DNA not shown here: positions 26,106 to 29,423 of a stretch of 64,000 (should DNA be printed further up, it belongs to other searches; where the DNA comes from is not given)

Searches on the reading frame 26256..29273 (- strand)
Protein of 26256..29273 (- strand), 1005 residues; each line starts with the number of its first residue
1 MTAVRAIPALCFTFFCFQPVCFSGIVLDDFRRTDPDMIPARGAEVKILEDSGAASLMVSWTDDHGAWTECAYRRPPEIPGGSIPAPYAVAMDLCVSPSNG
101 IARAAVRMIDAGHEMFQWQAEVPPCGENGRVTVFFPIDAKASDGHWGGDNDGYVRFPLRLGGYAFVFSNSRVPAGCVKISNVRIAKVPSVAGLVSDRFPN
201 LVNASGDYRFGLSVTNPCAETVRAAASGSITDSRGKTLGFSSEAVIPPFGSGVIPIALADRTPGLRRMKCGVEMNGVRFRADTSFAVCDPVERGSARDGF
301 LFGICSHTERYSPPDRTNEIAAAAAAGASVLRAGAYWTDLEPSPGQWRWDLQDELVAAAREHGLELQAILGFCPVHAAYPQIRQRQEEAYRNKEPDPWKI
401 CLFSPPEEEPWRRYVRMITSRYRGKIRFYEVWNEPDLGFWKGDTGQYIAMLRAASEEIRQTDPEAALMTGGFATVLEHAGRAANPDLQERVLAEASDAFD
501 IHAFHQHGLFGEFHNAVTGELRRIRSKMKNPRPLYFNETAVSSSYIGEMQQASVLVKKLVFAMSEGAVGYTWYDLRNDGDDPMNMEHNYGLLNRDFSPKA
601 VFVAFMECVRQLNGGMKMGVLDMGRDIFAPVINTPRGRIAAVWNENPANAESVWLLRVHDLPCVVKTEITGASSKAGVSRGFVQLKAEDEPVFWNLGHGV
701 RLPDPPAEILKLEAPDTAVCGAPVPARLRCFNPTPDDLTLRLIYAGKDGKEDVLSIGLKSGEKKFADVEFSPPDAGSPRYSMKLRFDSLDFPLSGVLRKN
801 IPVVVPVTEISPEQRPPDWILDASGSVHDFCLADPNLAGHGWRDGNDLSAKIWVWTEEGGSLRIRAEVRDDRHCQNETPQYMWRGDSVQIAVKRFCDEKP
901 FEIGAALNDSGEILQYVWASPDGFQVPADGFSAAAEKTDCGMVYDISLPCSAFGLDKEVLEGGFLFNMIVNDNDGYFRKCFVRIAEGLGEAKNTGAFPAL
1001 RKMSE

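Call 14: search_protein_families(library=pfam, proteins=[window:26256-29273:-])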
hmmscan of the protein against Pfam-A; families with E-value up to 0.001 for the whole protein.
window:26256-29273:- (1005 aa): 0 families

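Call 85: search_solved_structures(query=window:26256-29273:-, max_evalue=0.01)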
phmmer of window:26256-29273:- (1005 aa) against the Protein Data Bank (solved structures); distinct sequences matched with E-value up to 0.01: 9.
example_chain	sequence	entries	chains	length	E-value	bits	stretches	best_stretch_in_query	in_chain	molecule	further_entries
5jvk_A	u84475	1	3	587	5.4e-13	51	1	302-605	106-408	Uncharacterized protein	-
4zn2_A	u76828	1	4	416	1.3e-07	33.2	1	403-609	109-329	PslG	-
5bx9_A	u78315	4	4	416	1.3e-07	33.2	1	403-609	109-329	PslG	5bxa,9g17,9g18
6uqj_A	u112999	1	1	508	2e-07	32.6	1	413-606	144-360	Beta-xylosidase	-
4m29_A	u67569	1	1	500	1e-06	30.3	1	404-604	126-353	Beta-xylosidase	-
4ekj_A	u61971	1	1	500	1.2e-06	30.1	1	404-602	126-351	Beta-xylosidase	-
1kwg_A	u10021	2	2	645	8.6e-06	27.2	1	302-425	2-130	BETA-GALACTOSIDASE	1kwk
6lps_A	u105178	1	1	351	0.0084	17.3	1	338-435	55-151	Beta-xylanase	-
2uwf_A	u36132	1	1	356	0.0085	17.3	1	338-435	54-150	ALKALINE ACTIVE ENDOXYLANASE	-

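Call 86: search_protein_families(library=pfam, max_evalue=1, proteins=[window:26256-29273:-])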
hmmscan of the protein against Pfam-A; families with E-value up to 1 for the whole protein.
window:26256-29273:- (1005 aa): 4 families
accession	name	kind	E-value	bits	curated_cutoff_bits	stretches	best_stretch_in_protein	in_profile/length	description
PF01229.23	Glyco_hydro_39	-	0.0013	18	26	1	427-476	150-200/472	Glycosyl hydrolases family 39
PF00331.26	Glyco_hydro_10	-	0.023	14.4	22.1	1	299-435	10-129/311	Glycosyl hydrolase family 10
PF00927.28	Transglut_C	-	0.24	12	26.6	0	710-789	3-93/106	Transglutaminase family, C-terminal ig like domain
PF02449.21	Glyco_hydro_42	-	0.27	11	21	1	322-425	18-126/376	Beta-galactosidase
